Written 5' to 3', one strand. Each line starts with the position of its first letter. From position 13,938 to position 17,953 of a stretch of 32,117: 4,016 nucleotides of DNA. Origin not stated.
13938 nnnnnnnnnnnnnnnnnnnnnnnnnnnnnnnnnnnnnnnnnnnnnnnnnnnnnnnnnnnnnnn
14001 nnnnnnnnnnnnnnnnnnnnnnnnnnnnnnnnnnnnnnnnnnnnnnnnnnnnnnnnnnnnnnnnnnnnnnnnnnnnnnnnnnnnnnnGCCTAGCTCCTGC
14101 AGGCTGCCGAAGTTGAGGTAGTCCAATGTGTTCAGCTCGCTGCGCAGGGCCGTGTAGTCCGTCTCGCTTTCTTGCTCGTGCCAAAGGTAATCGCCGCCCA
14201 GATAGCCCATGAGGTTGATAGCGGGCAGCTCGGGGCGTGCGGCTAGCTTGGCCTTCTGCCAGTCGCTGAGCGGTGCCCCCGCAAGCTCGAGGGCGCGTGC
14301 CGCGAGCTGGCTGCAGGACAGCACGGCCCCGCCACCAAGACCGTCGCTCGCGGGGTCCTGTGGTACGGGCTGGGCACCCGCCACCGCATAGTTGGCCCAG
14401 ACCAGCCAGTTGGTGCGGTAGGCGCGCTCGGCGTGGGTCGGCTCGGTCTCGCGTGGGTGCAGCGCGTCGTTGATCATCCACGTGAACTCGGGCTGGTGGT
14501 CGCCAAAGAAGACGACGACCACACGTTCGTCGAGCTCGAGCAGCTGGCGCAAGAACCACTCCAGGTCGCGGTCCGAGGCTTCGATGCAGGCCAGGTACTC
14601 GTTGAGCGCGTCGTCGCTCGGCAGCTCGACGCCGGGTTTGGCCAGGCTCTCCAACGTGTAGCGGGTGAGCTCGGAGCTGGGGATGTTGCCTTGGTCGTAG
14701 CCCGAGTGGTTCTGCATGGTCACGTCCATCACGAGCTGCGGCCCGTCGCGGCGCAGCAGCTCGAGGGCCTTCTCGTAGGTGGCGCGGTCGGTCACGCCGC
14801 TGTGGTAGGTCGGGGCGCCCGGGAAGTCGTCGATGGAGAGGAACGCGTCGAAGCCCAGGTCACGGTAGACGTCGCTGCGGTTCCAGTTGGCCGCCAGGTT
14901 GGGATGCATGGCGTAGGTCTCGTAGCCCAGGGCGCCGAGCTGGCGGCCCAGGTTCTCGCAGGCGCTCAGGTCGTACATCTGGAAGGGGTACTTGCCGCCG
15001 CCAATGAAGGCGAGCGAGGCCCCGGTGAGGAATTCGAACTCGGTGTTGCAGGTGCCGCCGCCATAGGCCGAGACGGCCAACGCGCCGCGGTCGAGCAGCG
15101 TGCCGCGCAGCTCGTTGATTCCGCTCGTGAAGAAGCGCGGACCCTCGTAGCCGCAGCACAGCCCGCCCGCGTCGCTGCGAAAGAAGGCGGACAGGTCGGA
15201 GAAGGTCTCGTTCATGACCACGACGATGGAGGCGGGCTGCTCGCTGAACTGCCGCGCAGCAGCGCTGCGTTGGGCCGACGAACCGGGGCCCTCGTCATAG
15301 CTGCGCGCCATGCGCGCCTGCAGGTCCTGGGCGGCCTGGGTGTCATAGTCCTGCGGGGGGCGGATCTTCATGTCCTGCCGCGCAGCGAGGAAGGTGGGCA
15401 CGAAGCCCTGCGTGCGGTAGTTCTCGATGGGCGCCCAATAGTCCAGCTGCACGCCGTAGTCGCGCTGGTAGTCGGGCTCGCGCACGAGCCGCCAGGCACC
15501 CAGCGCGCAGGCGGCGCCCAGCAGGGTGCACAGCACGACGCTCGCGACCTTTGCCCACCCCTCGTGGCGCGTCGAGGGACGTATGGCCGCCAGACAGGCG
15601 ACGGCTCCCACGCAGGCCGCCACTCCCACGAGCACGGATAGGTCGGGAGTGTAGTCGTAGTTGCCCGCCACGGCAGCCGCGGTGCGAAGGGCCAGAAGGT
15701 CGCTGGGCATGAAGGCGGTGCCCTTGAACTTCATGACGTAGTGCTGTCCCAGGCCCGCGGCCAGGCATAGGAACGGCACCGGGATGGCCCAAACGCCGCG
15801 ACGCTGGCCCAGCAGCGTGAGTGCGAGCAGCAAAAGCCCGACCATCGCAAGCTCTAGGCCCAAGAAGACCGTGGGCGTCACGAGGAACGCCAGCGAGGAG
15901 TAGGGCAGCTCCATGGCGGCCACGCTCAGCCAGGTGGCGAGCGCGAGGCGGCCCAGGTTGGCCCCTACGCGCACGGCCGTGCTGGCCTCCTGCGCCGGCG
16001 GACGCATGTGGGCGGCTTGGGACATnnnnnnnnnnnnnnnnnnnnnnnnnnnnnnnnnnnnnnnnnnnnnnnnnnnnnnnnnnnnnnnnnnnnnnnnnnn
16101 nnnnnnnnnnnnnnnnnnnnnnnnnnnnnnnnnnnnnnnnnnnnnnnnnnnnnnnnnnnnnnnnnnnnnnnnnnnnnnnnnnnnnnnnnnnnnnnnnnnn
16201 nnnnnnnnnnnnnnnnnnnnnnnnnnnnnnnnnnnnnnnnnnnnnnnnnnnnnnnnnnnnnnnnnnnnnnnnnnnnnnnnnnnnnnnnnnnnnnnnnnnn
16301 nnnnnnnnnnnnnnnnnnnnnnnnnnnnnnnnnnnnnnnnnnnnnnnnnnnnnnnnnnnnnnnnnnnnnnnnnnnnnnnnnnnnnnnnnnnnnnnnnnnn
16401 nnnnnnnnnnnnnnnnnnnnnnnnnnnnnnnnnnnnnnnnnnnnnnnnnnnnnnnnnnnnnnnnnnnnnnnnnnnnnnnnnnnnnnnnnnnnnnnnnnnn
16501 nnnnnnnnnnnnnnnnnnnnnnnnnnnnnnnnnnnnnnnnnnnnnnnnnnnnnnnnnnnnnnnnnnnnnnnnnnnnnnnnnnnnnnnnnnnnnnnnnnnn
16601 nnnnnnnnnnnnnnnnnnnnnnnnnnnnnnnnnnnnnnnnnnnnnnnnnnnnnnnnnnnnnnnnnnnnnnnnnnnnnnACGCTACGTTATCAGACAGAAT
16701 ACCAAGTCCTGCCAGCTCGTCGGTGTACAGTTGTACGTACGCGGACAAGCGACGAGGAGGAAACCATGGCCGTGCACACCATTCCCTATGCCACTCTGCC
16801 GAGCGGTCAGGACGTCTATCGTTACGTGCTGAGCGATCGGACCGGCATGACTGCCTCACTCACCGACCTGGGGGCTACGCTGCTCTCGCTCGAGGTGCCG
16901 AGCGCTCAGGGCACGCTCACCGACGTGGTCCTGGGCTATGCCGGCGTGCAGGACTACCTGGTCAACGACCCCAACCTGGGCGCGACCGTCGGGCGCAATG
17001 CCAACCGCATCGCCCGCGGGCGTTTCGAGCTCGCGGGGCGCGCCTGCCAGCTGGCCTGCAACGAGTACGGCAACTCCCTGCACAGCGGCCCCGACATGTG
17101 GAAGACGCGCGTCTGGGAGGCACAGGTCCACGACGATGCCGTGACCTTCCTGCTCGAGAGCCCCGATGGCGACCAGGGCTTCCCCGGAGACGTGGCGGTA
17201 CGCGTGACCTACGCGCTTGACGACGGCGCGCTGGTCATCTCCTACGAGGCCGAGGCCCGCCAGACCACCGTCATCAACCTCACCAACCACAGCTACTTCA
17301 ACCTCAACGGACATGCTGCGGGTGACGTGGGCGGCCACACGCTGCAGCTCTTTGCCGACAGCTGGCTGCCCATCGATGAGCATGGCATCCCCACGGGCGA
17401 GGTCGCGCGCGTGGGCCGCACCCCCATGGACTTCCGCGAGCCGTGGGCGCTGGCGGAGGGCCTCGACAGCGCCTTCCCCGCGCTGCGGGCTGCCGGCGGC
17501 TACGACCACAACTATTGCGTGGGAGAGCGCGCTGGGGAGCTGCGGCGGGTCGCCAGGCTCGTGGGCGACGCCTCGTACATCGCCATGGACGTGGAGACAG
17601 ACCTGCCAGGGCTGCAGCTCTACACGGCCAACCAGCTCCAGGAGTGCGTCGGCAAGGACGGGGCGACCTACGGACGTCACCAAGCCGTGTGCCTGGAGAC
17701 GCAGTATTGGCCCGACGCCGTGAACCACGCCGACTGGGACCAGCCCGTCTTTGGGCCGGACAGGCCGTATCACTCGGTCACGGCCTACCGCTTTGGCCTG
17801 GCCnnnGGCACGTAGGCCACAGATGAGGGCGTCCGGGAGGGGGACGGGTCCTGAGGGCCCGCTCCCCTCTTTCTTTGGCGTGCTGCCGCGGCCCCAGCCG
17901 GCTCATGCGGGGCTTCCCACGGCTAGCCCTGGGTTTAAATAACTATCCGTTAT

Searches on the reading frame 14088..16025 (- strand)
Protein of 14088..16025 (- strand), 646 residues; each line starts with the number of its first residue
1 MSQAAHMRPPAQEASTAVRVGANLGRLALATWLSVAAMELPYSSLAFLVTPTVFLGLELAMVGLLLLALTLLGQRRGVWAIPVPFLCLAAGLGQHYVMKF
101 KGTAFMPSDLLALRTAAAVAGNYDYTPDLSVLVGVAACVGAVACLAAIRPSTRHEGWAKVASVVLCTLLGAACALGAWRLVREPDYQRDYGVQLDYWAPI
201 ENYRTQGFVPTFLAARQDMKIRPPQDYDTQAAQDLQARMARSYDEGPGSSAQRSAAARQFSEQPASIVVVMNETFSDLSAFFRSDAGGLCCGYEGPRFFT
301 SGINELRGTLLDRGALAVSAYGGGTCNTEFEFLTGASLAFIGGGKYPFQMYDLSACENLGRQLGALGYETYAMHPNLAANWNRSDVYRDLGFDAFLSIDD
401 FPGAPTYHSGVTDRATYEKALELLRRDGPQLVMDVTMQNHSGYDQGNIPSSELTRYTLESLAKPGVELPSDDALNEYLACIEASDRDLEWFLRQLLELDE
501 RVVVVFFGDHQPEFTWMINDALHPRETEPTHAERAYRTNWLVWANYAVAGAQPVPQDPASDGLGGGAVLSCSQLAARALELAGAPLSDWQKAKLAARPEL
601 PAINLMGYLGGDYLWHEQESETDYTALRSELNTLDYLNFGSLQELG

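Call 67: search_protein_families(library=pfam, proteins=[window:14088-16025:-], max_evalue=0.001)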
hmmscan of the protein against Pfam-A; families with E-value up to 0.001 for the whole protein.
window:14088-16025:- (646 aa): 1 family
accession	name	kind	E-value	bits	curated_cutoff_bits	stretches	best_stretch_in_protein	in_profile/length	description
PF00884.28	Sulfatase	-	3.2e-29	102.7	25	1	301-549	27-278/301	Sulfatase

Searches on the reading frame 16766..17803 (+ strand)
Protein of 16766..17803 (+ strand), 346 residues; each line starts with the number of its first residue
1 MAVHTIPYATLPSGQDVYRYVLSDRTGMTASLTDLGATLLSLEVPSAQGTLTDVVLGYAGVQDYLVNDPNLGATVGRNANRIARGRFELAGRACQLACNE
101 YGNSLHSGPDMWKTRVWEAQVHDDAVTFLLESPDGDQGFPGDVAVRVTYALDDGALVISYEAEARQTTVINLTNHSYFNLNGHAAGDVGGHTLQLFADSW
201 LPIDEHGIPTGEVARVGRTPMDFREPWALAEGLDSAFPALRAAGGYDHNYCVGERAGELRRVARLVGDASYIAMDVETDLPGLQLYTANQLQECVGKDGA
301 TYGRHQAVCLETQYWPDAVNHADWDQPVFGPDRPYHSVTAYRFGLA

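Call 67: search_protein_families(library=pfam, proteins=[window:16766-17803:+], max_evalue=0.001)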
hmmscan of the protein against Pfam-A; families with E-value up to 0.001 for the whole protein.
window:16766-17803:+ (346 aa): 1 family
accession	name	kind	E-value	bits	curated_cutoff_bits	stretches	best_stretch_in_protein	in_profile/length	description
PF01263.26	Aldose_epim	-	3.9e-76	256.7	27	1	19-342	2-299/299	Aldose 1-epimerase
